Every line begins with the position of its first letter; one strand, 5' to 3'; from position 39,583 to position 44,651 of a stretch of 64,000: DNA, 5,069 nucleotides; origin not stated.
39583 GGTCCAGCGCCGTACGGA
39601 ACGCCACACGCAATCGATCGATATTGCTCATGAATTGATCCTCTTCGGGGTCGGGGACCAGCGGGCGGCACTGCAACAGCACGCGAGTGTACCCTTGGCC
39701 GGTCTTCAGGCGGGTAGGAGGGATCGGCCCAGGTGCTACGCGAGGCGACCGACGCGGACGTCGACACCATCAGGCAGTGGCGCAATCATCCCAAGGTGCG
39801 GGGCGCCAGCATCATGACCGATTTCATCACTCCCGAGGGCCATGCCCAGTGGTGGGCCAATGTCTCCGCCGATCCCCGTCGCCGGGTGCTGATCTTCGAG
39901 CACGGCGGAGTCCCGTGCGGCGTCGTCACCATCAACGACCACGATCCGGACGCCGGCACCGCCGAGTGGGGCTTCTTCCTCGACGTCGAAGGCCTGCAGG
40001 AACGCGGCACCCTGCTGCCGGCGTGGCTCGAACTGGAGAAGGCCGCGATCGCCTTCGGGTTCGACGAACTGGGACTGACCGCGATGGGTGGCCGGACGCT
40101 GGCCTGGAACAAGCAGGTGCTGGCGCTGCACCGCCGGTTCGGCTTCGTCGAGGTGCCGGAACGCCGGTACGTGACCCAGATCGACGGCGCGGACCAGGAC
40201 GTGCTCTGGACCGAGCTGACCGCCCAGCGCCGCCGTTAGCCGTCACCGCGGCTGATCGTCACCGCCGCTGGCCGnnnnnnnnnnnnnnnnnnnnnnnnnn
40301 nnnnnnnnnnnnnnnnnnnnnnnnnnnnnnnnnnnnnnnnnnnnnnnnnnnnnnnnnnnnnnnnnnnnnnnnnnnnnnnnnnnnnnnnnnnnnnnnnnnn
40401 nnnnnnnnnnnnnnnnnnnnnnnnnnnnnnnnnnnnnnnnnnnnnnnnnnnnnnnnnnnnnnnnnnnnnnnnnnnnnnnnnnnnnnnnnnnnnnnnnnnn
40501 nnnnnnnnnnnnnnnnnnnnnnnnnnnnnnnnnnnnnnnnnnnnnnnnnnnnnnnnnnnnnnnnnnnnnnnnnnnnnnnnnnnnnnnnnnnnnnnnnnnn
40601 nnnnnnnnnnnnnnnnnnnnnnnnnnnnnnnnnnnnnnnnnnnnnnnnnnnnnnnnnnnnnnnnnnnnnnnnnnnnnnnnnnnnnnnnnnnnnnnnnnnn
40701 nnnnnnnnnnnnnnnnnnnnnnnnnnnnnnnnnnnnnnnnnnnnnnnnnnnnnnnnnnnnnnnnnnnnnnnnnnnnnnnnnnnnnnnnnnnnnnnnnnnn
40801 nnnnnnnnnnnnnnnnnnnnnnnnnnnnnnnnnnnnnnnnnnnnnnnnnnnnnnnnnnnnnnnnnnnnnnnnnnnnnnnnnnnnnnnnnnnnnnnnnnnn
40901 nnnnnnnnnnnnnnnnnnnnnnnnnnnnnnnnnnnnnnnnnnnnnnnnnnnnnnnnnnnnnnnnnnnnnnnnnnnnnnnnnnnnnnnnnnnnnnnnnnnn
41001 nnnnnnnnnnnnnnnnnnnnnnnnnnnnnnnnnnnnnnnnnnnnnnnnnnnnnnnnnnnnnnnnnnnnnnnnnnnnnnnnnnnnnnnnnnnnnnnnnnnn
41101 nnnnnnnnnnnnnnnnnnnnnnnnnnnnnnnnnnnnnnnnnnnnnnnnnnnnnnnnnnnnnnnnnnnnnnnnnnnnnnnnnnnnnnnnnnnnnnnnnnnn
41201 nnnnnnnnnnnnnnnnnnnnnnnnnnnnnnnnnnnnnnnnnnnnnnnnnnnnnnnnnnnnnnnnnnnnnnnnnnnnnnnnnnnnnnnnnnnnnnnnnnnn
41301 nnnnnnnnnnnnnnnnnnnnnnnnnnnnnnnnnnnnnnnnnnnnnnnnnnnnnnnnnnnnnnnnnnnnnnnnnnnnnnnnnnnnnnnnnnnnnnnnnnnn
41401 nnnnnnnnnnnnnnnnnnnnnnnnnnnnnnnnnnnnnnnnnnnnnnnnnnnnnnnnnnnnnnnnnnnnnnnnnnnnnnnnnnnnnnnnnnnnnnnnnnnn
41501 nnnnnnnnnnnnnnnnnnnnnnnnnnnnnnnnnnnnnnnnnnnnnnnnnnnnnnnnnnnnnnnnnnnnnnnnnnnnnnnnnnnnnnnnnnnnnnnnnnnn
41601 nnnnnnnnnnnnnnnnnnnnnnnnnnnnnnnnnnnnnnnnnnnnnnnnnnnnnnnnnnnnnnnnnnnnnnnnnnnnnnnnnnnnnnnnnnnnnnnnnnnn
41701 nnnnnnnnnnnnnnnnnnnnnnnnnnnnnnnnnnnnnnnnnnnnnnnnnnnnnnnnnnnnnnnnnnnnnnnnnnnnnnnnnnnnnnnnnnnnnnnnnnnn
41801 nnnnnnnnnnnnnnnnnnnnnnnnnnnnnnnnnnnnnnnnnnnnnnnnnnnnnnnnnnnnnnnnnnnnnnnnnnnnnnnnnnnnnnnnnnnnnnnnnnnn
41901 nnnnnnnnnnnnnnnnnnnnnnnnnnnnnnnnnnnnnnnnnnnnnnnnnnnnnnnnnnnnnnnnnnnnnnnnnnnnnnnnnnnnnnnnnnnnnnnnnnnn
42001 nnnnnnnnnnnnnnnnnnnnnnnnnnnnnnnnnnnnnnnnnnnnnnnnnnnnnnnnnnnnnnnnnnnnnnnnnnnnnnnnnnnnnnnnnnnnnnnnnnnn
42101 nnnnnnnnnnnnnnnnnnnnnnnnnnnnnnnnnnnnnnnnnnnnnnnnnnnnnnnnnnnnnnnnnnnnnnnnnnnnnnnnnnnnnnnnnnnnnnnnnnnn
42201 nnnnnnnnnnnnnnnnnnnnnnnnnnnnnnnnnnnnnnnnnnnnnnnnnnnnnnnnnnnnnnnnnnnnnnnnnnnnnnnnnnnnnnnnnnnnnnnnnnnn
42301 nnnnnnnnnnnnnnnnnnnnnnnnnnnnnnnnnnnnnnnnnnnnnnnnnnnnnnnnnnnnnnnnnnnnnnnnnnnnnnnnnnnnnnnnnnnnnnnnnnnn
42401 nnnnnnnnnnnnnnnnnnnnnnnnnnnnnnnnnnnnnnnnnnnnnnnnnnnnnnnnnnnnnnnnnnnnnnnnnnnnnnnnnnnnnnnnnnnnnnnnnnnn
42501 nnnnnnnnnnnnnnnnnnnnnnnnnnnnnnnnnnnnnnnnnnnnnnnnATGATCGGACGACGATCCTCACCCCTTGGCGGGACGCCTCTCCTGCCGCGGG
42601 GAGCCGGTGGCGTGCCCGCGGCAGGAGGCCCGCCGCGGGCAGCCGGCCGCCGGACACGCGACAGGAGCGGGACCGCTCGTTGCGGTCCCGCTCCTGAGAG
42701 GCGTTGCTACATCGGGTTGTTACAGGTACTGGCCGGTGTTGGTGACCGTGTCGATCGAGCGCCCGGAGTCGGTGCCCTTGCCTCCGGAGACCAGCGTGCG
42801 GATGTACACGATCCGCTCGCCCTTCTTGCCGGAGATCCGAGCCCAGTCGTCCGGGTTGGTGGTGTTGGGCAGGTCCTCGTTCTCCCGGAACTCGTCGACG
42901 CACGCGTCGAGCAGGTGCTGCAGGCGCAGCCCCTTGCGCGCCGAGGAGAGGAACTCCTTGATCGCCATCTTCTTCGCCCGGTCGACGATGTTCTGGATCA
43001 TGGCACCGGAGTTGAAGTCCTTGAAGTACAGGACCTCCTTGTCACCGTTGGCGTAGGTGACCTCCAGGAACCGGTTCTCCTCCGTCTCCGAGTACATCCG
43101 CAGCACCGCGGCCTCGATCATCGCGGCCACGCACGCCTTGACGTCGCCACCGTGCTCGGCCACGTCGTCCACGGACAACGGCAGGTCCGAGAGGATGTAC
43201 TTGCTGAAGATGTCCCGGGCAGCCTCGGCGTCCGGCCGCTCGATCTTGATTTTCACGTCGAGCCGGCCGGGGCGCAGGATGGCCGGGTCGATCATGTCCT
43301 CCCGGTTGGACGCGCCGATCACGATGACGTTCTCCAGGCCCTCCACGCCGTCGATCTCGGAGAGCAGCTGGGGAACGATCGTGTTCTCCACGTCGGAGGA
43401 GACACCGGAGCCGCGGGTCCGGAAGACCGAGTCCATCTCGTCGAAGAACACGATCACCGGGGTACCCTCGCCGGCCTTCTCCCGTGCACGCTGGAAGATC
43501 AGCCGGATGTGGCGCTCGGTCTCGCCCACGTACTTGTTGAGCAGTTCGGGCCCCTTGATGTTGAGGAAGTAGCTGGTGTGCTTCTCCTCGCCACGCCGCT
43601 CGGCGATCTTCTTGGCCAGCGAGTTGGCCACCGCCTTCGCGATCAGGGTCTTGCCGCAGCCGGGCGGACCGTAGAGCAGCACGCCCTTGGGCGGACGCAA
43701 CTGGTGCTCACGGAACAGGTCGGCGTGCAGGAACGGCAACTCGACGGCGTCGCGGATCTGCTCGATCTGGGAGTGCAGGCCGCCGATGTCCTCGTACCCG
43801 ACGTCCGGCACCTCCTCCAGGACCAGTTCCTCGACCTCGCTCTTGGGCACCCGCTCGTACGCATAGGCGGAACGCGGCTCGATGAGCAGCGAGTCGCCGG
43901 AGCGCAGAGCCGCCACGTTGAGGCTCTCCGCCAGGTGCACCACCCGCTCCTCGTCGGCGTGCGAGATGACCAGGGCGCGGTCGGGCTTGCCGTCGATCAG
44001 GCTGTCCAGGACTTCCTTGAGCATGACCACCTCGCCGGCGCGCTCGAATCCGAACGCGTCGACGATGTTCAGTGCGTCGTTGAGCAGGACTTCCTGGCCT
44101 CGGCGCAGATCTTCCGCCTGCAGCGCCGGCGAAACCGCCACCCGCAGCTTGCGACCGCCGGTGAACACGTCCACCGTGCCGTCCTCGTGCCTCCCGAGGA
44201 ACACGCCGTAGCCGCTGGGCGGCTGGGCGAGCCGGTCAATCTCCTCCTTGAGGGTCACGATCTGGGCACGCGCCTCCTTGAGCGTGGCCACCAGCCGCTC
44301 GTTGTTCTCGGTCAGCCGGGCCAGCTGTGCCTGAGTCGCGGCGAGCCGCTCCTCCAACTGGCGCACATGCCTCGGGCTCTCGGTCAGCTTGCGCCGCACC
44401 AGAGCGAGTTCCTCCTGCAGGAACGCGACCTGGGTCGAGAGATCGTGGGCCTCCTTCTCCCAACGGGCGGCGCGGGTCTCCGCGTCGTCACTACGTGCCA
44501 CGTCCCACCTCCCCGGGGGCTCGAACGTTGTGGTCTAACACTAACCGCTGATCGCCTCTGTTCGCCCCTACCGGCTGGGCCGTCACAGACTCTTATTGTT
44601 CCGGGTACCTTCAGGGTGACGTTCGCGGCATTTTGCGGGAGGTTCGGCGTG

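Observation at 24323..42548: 18-kb amino-sugar, lipid-carrier glycosylation island between dop and arc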

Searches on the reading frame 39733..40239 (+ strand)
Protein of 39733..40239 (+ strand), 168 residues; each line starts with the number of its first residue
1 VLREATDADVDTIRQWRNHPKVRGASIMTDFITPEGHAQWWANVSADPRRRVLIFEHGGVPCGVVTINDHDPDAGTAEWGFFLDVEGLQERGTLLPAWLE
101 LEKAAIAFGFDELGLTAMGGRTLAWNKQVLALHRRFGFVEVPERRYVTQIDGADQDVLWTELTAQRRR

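Call 8: search_protein_families(library=pfam, proteins=[window:39733-40239:+], max_evalue=0.01)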
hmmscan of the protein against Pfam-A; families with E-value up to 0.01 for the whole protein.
window:39733-40239:+ (168 aa): 3 families
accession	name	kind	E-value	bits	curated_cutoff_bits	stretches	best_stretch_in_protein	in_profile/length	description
PF13302.13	Acetyltransf_3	-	1.7e-11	45.4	25.4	1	2-139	4-138/138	Acetyltransferase (GNAT) domain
PF13523.12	Acetyltransf_8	-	6.7e-07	29.5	27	1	7-143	3-142/145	Acetyltransferase (GNAT) domain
PF00583.31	Acetyltransf_1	-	0.0054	17.4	20.7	0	38-138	24-116/116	Acetyltransferase (GNAT) family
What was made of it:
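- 39733..40239 (+): g13, a PseH-like GNAT and candidate N-acyltransferase for the 4-amino group. Acetyltransf_3, 1.7e-11 (call 8).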

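Call 10: search_protein_families(library=ncbifam, proteins=[window:39733-40239:+], max_evalue=0.01)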
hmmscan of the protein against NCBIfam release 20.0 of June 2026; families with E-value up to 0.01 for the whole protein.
window:39733-40239:+ (168 aa): 2 families
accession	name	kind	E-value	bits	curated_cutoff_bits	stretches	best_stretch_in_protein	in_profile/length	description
TIGR03585.1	PseH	equivalog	1.4e-20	74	93.1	1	3-158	4-153/156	UDP-4-amino-4,6-dideoxy-N-acetyl-beta-L-altrosamine N-acetyltransferase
NF040503.1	resist_ArsN1a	equivalog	0.00047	19.9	170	1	3-161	2-156/159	arsinothricin resistance N-acetyltransferase ArsN1 family A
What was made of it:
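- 39733..40239 (+): TIGR03585 PseH, 74 bits, below its cutoff of 93 (call 10).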

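Call 51: search_solved_structures(query=window:39733-40239:+, max_evalue=0.01)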
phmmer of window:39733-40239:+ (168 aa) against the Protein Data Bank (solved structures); distinct sequences matched with E-value up to 0.01: 1.
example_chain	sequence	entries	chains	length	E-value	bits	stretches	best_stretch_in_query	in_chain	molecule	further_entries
1nsl_A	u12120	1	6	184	0.0054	19.9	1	57-162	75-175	Probable acetyltransferase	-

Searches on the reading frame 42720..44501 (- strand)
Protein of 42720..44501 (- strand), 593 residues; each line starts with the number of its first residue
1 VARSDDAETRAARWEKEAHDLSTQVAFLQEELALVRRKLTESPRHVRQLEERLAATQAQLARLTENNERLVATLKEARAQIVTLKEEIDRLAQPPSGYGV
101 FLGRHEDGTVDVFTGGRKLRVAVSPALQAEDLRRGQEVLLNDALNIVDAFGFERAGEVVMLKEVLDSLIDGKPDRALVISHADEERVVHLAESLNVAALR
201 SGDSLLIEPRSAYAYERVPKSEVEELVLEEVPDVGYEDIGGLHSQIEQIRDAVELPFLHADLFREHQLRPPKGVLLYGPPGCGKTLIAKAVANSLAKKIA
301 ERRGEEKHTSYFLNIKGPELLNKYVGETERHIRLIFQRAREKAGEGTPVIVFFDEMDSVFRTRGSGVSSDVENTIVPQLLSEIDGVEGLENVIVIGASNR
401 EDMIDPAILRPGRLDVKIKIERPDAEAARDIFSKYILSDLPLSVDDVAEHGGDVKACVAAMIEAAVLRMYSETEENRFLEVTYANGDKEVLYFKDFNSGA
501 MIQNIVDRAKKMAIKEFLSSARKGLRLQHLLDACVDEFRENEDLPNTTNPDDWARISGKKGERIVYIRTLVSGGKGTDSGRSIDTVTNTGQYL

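Call 8: search_protein_families(library=pfam, proteins=[window:42720-44501:-], max_evalue=0.01)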
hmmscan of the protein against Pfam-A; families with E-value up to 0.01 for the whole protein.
window:42720-44501:- (593 aa): 22 families
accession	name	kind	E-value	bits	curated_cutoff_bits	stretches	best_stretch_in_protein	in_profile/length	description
PF00004.35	AAA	-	1.2e-38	132.9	21.2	1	274-421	1-130/131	ATPase family associated with various cellular activities (AAA)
PF17758.7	Prot_ATP_ID_OB_N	-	1.9e-25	88.8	23.4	1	98-157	2-62/62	Proteasomal ATPase OB N-terminal domain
PF16450.11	Prot_ATP_ID_OB_C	-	1e-20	73.7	23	1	158-219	1-56/56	Proteasomal ATPase OB C-terminal domain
PF13191.12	AAA_16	-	1.5e-07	32.5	32.6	1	260-357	13-142/167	AAA ATPase domain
PF00910.28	RNA_helicase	-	9.7e-06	26.5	21.5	1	274-328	1-51/105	RNA helicase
PF05496.18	RuvB_N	-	0.00016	21.9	27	1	271-300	33-62/159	Holliday junction DNA helicase RuvB P-loop domain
PF10473.14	CENP-F_leu_zip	-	0.00028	21.4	34.5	1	35-93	8-66/140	Leucine-rich repeats of kinetochore protein Cenp-F/LEK1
PF24883.2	NPHP3_N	-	0.00046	20.9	24.8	1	272-312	23-56/164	Nephrocystin 3, N-terminal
PF07728.20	AAA_5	-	0.0005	20.5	22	1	273-357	1-76/139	AAA domain (dynein-related subfamily)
PF07888.16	CALCOCO1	-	0.00082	18.8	36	1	8-93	65-143/496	Calcium binding and coiled-coil domain (CALCOCO1) like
PF20720.3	nSTAND3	-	0.0014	18.7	27.2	0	272-298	18-44/155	Novel STAND NTPase 3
PF13401.12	AAA_22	-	0.0016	19.2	27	0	274-315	8-41/130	AAA domain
PF07724.20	AAA_2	-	0.002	18.7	27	0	274-376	6-96/166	AAA domain (Cdc48 subfamily)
PF04849.18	HAP1_N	-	0.0021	17.7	33.9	1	18-91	210-283/307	HAP1 N-terminal conserved region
PF01637.24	ATPase_2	-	0.0023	18.2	33.2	0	274-355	23-118/225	ATPase domain predominantly from Archaea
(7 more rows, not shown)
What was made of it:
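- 42720..44501 (-): arc (proteasomal AAA ATPase Mpa/ARC). Right flank. AAA, Prot_ATP_ID_OB_N and Prot_ATP_ID_OB_C (call 8).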
